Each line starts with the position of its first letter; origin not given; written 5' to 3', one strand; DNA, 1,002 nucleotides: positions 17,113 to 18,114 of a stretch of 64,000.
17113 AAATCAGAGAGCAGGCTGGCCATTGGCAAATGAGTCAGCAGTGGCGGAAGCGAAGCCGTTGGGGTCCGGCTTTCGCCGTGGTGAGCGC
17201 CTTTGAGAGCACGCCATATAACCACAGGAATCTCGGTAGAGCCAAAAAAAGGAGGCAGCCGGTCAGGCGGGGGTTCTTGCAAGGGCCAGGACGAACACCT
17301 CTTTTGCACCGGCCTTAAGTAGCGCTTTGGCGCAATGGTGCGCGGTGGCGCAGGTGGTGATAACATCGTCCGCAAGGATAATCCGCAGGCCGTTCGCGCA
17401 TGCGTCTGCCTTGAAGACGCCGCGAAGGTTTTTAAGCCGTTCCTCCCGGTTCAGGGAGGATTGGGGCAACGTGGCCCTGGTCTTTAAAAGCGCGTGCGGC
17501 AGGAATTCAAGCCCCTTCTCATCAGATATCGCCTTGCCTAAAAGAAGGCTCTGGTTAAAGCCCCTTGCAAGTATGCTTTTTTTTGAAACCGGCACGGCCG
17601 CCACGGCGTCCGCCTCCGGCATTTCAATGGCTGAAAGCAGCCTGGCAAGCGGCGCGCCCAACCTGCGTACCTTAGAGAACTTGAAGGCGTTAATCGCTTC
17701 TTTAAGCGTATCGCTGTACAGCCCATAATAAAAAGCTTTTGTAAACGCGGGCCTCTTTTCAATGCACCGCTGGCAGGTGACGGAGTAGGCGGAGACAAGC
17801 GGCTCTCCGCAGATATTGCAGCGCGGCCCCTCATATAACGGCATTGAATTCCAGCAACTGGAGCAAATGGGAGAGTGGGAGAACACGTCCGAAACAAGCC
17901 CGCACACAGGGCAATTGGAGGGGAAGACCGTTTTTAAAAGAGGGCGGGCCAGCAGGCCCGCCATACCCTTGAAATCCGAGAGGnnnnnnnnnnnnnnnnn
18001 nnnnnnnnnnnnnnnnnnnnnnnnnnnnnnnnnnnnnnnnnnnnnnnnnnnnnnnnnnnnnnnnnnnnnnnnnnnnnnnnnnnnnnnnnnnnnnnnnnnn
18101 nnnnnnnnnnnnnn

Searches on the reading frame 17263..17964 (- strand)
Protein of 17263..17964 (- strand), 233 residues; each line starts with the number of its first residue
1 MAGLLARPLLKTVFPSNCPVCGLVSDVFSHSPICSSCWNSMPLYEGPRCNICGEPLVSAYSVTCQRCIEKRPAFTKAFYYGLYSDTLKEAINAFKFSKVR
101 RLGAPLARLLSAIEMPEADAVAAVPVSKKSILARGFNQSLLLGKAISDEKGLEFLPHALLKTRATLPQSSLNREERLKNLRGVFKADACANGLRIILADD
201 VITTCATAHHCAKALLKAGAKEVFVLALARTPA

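Call 13: find_encoding_contigs(protein=window:17263-17964:-, flank=3000, max_places=6)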
Protein window:17263-17964:- (233 aa): 9 contigs read that carry it; 3 places shown.
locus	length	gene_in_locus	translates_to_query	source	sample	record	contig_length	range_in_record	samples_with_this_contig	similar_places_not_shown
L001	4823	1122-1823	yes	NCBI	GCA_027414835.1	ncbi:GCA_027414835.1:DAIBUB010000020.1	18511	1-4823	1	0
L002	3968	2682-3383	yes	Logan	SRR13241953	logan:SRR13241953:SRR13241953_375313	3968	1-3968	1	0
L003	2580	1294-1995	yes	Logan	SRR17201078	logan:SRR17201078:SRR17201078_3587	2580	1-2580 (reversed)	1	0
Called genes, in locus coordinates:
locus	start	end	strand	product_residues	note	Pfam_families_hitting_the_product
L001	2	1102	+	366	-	?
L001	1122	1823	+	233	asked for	PF18912:DZR_2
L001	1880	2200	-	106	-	-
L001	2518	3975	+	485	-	PF09594:GT87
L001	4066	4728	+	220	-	PF01876:RNase_P_p30 (faint), PF02811:PHP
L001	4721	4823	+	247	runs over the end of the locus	PF09976:TPR_21 (weak), PF13174:TPR_6 (faint), PF07719:TPR_2 (faint), PF14559:TPR_19 (faint)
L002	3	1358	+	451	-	?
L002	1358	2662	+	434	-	PF00709:Adenylsucc_synt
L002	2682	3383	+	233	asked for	PF18912:DZR_2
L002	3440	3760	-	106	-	-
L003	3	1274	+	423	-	?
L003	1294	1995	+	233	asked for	PF18912:DZR_2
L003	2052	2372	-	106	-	-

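Call 14: search_protein_families(library=pfam, proteins=[window:17263-17964:-])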
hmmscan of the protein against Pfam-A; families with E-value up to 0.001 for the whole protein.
window:17263-17964:- (233 aa): 1 family
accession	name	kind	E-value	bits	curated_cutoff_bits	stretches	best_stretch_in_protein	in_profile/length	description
PF18912.6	DZR_2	-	7.1e-13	48.6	27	1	9-67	1-55/56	Double zinc ribbon domain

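Call 37: find_homologous_proteins(query=window:17263-17964:-, max_evalue=1e-20)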
Query window:17263-17964:- (233 aa): 236 proteins with E <= 1e-20 among 3269 candidates; the best 120 are listed.
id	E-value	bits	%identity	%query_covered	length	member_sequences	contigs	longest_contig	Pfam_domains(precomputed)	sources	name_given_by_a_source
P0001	6.6e-150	515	100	100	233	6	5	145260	PF18912.7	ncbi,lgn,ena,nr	ncbi:MAG: ComF family protein [Actinomycetota bacterium]|nr:ComF family protein [Actinomycetota bact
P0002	1.3e-120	419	81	100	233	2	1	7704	PF18912.7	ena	-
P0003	3.3e-76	274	58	96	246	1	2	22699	PF18912.7,PF00156.34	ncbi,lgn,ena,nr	ncbi:MAG: ComF family protein [Nitrospiraceae bacterium]|nr:ComF family protein [Nitrospiraceae bact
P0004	5.9e-76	273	58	94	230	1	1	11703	PF18912.7,PF00156.34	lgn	-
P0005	8.1e-76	273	55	95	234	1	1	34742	PF18912.7,PF00156.34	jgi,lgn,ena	-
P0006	2.9e-72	261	53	96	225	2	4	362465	PF18912.7,PF00156.34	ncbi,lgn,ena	-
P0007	1.2e-67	246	51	94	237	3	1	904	PF18912.7,PF00156.34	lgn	-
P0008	5.7e-67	244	49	99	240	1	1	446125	PF18912.7,PF00156.34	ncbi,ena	-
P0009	7.2e-67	244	49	96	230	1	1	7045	PF18912.7,PF00156.34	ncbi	ncbi:MAG: ComF family protein [Nitrospirota bacterium]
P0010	1.3e-66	243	53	95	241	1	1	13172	PF18912.7,PF00156.34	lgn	-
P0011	1.8e-66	242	50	96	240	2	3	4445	PF18912.7,PF00156.34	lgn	-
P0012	5.0e-66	241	49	96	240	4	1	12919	PF18912.7,PF00156.34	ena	-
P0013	7.7e-66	240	49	94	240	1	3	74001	PF18912.7,PF00156.34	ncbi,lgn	-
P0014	1.2e-65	240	49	95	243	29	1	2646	PF18912.7,PF00156.34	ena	-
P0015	2.9e-64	235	47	96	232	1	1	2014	PF18912.7,PF00156.34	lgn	-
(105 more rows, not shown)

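Call 39: find_encoding_contigs(protein=P0002, flank=10000, max_places=3)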
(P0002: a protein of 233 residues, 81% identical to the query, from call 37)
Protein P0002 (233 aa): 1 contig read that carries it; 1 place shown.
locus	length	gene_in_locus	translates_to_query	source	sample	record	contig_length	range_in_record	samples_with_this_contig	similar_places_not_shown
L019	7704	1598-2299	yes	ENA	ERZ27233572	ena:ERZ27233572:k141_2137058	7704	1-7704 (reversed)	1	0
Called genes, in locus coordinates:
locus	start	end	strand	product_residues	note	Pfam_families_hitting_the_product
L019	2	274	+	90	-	?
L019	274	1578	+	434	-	PF00709:Adenylsucc_synt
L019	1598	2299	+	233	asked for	PF18912:DZR_2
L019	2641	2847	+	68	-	PF09957:VapB_antitoxin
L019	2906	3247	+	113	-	PF01850:PIN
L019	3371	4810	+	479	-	PF09594:GT87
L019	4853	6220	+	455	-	PF04909:Amidohydro_2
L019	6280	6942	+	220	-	PF01876:RNase_P_p30 (weak), PF02811:PHP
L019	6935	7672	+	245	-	PF14559:TPR_19 (faint), PF07719:TPR_2 (faint), PF13174:TPR_6 (faint)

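Call 40: find_encoding_contigs(protein=P0003, flank=10000, max_places=3)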
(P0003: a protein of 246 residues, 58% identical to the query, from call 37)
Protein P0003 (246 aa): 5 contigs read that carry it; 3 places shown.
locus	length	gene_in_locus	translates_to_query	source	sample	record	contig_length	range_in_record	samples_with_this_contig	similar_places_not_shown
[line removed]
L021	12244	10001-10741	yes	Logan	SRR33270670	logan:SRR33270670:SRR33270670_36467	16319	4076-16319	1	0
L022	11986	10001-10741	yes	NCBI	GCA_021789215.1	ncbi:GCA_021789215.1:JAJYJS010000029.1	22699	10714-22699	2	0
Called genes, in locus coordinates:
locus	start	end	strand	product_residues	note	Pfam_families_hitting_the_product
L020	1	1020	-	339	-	PF01118:Semialdhyde_dh, PF02774:Semialdhyde_dhC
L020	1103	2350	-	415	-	PF13638:PIN_4, PF13604:AAA_30 (faint), PF02562:PhoH, PF13245:AAA_19 (faint)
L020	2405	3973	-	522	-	PF00682:HMGL-like, PF22617:HCS_D2, PF08502:LeuA_dimer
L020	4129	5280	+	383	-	PF00266:Aminotran_5, PF01053:Cys_Met_Meta_PP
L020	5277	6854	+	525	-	PF00389:2-Hacid_dh, PF02826:2-Hacid_dh_C, PF19304:PGDH_inter, PF01842:ACT (weak)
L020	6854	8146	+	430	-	PF00709:Adenylsucc_synt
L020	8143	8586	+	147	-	PF07238:PilZ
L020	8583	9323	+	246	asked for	PF18912:DZR_2, PF00156:Pribosyltran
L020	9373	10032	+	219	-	PF02811:PHP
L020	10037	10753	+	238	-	PF09976:TPR_21 (faint), PF07719:TPR_2 (faint), PF00515:TPR_1 (faint), PF12895:ANAPC3 (weak), PF13424:TPR_12 (faint), PF13428:TPR_14 (faint), PF13432:TPR_16 (faint), PF13174:TPR_6, +2 more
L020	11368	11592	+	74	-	PF04480:DUF559, PF18741:MTES_1575 (weak)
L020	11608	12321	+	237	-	-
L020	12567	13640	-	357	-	PF01464:SLT, PF01476:LysM (weak)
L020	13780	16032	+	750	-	PF07244:POTRA, PF08479:POTRA_2, PF07244:POTRA, PF01103:Omp85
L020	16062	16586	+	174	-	PF03938:OmpH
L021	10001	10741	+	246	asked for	PF18912:DZR_2, PF00156:Pribosyltran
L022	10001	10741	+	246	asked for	PF18912:DZR_2, PF00156:Pribosyltran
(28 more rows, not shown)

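Call 41: find_encoding_contigs(protein=P0005, flank=10000, max_places=3)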
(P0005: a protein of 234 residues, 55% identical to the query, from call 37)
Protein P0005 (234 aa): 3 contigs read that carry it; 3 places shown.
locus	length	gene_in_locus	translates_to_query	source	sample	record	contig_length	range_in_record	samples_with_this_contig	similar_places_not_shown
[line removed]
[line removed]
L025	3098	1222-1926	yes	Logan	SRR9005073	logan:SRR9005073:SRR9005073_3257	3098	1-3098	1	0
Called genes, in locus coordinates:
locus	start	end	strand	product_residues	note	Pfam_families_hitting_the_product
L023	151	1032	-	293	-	PF13379:NMT1_2, PF09084:NMT1, PF12974:Phosphonate-bd (faint)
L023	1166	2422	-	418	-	PF13638:PIN_4, PF02562:PhoH, PF13245:AAA_19 (faint), PF13604:AAA_30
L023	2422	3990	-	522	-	PF00682:HMGL-like, PF22617:HCS_D2, PF08502:LeuA_dimer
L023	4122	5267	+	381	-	PF00266:Aminotran_5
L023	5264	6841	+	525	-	PF00389:2-Hacid_dh, PF02826:2-Hacid_dh_C, PF19304:PGDH_inter, PF01842:ACT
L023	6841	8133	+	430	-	PF00709:Adenylsucc_synt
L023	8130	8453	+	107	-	PF07238:PilZ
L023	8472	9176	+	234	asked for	PF18912:DZR_2, PF00156:Pribosyltran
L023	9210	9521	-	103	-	-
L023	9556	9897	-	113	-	-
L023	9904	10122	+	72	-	-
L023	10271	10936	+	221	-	PF02811:PHP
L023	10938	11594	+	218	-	PF07719:TPR_2 (faint), PF13174:TPR_6 (faint), PF13428:TPR_14 (faint), PF14559:TPR_19 (faint), PF13525:YfiO (weak)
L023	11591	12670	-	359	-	PF01464:SLT, PF01476:LysM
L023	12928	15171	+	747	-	PF07244:POTRA, PF08478:POTRA_1 (faint), PF07244:POTRA, PF08479:POTRA_2 (weak), PF07244:POTRA, PF01103:Omp85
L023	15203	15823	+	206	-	PF03938:OmpH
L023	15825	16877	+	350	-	PF04613:LpxD, PF25084:LbH_EIF2B (faint), PF00132:Hexapep, PF25087:GMPPB_C (weak), PF00132:Hexapep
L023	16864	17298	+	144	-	PF22817:ApeP-like, PF07977:FabA, PF22818:ApeI-like, PF13279:4HBT_2 (weak)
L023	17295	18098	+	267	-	PF00132:Hexapep (weak), PF25084:LbH_EIF2B (faint), PF25087:GMPPB_C (faint), PF00132:Hexapep, PF13720:Acetyltransf_11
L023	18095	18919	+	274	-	PF17930:LpxI_N, PF06230:LpxI_C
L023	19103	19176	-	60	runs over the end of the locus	-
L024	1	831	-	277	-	?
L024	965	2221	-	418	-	PF13638:PIN_4, PF02562:PhoH, PF13245:AAA_19 (faint), PF13604:AAA_30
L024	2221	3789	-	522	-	PF00682:HMGL-like, PF22617:HCS_D2, PF08502:LeuA_dimer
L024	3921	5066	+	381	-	PF00266:Aminotran_5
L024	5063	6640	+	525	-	PF00389:2-Hacid_dh, PF02826:2-Hacid_dh_C, PF19304:PGDH_inter, PF01842:ACT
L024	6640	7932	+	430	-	PF00709:Adenylsucc_synt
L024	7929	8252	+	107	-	PF07238:PilZ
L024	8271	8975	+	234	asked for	PF18912:DZR_2, PF00156:Pribosyltran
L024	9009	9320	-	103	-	-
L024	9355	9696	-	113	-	-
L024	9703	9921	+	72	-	-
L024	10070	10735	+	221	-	PF02811:PHP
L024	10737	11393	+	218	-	PF07719:TPR_2 (faint), PF13174:TPR_6 (faint), PF13428:TPR_14 (faint), PF14559:TPR_19 (faint), PF13525:YfiO (faint)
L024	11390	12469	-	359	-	PF01464:SLT, PF01476:LysM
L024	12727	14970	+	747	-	PF07244:POTRA, PF08478:POTRA_1 (faint), PF07244:POTRA, PF08479:POTRA_2 (weak), PF07244:POTRA, PF01103:Omp85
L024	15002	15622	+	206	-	PF03938:OmpH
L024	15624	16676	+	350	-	PF04613:LpxD, PF25084:LbH_EIF2B (faint), PF00132:Hexapep, PF25087:GMPPB_C (weak), PF00132:Hexapep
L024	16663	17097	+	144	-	PF22817:ApeP-like, PF07977:FabA, PF22818:ApeI-like, PF13279:4HBT_2 (weak)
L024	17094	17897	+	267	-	PF00132:Hexapep (weak), PF25084:LbH_EIF2B (faint), PF25087:GMPPB_C (faint), PF00132:Hexapep, PF13720:Acetyltransf_11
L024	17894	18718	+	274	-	PF17930:LpxI_N, PF06230:LpxI_C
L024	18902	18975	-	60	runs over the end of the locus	-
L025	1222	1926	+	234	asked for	PF18912:DZR_2, PF00156:Pribosyltran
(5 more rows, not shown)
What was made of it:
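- R1-B fills a 425-nt gap between TPR and SLT genes that abut in L023/L024 (call 41).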
